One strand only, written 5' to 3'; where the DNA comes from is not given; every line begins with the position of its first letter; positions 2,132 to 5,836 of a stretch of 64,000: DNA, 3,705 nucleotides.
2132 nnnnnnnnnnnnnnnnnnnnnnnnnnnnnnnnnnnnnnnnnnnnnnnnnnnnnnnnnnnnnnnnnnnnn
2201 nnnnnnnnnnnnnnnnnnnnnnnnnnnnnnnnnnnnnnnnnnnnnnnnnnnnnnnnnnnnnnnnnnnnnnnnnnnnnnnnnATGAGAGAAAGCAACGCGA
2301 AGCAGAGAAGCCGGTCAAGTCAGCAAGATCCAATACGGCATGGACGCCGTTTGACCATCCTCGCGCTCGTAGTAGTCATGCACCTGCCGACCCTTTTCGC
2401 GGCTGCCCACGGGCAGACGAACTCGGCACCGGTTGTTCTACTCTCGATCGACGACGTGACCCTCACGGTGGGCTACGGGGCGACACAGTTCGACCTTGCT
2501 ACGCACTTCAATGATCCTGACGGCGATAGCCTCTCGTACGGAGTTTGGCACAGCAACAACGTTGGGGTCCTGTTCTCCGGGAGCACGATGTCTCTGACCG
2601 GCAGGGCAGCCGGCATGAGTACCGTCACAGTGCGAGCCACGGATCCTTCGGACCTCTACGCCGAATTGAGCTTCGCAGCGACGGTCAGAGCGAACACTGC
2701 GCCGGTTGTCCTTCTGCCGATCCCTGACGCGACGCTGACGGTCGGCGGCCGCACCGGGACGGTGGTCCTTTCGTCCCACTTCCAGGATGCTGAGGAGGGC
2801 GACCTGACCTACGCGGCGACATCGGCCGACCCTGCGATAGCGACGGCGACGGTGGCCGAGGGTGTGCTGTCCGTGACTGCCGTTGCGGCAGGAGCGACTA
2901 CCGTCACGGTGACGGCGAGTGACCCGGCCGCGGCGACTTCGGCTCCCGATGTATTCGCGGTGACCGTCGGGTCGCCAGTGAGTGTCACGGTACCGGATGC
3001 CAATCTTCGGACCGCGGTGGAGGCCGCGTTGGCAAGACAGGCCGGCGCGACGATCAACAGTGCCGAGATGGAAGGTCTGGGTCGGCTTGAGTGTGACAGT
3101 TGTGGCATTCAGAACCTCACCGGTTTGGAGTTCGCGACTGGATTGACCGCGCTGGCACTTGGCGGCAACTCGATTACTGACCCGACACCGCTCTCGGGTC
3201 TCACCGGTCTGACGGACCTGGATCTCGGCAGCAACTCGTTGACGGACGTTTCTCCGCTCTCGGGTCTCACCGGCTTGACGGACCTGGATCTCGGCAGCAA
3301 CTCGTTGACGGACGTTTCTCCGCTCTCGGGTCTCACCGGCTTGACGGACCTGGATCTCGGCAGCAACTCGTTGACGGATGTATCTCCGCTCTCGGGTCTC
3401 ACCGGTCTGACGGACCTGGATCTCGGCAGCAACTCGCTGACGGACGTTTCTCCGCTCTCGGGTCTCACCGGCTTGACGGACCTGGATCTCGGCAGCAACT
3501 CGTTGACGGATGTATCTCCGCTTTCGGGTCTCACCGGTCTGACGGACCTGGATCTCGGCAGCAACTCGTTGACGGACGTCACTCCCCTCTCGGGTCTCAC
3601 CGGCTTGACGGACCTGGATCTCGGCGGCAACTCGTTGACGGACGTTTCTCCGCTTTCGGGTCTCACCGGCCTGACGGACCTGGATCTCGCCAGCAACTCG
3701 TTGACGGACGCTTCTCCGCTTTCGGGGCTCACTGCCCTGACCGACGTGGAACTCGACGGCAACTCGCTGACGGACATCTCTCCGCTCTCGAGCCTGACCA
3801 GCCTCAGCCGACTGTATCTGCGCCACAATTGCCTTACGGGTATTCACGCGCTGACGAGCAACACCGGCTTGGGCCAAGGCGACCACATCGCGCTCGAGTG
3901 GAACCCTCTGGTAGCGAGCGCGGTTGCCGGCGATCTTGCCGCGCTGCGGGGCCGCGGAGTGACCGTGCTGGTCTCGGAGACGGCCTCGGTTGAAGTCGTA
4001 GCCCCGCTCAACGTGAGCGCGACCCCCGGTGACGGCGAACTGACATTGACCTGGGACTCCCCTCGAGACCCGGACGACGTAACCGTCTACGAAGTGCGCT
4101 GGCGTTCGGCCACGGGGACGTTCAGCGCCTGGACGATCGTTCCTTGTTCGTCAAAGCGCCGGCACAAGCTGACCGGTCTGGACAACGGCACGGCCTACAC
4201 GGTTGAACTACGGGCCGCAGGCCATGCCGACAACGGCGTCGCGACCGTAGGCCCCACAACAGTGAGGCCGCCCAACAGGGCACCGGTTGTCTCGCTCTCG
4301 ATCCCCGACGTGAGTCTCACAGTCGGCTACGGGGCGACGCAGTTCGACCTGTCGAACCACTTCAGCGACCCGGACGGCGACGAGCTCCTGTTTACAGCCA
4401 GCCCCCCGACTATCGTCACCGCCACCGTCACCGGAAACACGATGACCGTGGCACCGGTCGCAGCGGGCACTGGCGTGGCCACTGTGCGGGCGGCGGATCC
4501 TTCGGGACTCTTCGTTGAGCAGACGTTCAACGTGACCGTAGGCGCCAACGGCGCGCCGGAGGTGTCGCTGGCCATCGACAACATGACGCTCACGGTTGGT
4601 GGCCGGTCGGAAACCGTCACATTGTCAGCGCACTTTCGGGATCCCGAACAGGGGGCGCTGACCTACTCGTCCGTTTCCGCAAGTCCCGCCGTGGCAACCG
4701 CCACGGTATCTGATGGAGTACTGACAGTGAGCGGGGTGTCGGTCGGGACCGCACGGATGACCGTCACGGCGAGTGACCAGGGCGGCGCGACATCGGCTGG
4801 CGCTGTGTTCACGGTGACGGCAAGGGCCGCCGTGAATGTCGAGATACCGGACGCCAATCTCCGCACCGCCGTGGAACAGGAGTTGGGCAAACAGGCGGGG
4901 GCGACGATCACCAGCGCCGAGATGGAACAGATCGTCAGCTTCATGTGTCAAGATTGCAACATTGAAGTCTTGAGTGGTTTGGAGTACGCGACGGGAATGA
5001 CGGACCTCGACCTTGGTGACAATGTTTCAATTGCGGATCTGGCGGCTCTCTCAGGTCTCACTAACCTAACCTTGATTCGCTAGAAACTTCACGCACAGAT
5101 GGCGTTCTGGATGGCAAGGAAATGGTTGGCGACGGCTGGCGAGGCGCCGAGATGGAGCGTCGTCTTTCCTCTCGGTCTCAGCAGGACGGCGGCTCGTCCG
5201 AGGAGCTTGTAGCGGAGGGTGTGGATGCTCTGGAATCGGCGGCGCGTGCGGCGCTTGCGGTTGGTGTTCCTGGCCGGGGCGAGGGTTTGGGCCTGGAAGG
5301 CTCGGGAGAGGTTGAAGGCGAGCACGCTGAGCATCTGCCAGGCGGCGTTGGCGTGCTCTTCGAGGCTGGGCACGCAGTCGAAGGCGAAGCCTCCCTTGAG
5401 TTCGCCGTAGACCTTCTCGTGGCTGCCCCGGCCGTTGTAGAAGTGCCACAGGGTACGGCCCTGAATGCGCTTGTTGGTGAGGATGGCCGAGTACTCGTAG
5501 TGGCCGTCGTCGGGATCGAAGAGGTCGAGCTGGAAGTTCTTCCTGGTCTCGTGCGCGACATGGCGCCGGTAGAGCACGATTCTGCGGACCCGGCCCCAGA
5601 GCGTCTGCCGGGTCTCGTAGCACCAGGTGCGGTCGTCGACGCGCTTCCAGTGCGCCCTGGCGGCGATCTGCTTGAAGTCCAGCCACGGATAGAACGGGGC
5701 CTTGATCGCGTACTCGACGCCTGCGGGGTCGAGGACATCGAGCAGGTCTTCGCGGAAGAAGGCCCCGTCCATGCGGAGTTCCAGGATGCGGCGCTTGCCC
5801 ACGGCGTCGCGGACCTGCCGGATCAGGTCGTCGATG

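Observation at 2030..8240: Duplicated TPR-gene tail plus conserved leader upstream of two different giant secreted-protein genes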

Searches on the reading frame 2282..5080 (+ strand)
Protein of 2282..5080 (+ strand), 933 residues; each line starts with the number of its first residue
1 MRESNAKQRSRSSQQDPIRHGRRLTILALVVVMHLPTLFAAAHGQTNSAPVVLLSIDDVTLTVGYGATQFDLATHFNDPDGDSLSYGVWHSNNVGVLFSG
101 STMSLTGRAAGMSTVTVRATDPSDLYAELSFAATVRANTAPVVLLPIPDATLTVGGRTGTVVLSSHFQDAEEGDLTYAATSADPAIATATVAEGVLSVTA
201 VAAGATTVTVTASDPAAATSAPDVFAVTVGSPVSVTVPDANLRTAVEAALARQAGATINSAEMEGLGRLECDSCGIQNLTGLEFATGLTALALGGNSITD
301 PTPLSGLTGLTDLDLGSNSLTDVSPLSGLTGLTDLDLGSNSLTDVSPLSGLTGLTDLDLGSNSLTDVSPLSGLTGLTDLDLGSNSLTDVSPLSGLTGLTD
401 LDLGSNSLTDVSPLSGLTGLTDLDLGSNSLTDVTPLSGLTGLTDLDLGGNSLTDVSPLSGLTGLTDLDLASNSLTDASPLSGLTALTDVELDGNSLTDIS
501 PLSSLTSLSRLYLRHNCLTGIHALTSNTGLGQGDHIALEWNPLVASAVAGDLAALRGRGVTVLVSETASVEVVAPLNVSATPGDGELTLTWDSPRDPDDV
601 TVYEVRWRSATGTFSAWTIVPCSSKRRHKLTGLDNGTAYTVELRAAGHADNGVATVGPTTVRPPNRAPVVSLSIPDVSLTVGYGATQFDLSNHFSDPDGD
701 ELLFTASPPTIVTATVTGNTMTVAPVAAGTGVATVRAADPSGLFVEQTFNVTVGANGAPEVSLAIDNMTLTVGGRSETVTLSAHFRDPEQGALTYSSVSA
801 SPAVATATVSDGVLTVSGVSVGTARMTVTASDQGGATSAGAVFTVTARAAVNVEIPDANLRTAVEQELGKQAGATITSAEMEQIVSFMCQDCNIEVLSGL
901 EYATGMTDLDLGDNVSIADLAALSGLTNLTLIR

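Call 6: search_protein_families(library=pfam, proteins=[window:2282-5080:+], max_evalue=0.001)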
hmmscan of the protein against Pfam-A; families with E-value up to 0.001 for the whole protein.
window:2282-5080:+ (933 aa): 9 families
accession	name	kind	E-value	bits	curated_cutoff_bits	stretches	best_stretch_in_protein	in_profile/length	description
PF12799.13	LRR_4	-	3.8e-53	176.7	27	10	375-415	2-43/44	Leucine Rich repeats (2 copies)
PF13855.12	LRR_8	-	8.1e-38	128.4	27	7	331-386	2-61/61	Leucine rich repeat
PF23952.1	LRR_EndoS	-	4.6e-11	43.4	27.9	0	238-362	2-116/116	Endo-beta-N-acetylglucosaminidase EndoS LRR domain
PF17963.7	Big_9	-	2.4e-09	38.4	23.6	1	665-752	1-89/89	Bacterial Ig domain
PF00041.27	fn3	-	1.1e-08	35.6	25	1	574-646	2-69/84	Fibronectin type III domain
PF05345.18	He_PIG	-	7.9e-08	33.1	24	0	51-135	2-95/96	Putative Ig domain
PF00560.39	LRR_1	-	3.4e-07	29.5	20.6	0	442-457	2-17/23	Leucine Rich Repeat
PF23211.1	LRR_LRWD1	-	0.00031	21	28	0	376-456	23-102/190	Leucine-rich repeat and WD repeat-containing protein 1, LRR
PF02368.24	Big_2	-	0.00097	19.5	22.8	1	159-214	18-70/79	Bacterial Ig-like domain (group 2)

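Call 72: search_protein_families(library=ncbifam, proteins=[window:2282-5068:+], max_evalue=0.00001)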
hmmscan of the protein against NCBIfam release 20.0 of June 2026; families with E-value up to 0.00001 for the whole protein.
window:2282-5068:+ (929 aa): 6 families
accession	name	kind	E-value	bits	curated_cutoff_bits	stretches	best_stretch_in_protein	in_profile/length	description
NF033189.1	internalin_A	exception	4.9e-67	226.9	1600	3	395-528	249-382/799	class 1 internalin InlA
NF033188.1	internalin_H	exception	7.6e-53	180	1050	2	377-526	101-250/548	InlH/InlC2 family class 1 internalin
NF033190.2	inl_like_NEAT_1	exception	2.1e-42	145.4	1275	3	259-399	324-463/754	NEAT domain-containing leucine-rich repeat protein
NF033186.1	internalin_K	exception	5.7e-23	81.2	1100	2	229-388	37-201/604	class 1 internalin InlK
NF033187.0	internalin_J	exception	1.8e-21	76.2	1700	1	230-410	57-235/846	class 1 internalin InlJ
NF047464.1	FibnectbindLIC11051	equivalog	1.2e-09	37.2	1000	1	297-518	386-616/685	LIC_11051 family fibronectin-binding protein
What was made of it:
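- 2282..5069 (+): LRR / Ig-like / fn3 giant secreted protein gene, 5' part up to the IS insertion. Pfam LRR_4, LRR_8, He_PIG, Big_9, fn3 (call 6); internalin-like below cut-off (call 72).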

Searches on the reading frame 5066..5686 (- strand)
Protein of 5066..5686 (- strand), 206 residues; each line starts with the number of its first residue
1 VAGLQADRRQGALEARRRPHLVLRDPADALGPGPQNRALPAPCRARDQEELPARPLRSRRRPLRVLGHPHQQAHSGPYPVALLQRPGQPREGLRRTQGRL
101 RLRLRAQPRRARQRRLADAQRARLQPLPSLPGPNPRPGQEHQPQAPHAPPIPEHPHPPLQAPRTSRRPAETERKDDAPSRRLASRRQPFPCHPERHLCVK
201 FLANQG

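Call 9: search_protein_families(library=pfam, proteins=[window:5066-5686:-], max_evalue=0.01)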
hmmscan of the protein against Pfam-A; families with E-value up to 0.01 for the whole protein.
window:5066-5686:- (206 aa): 0 families
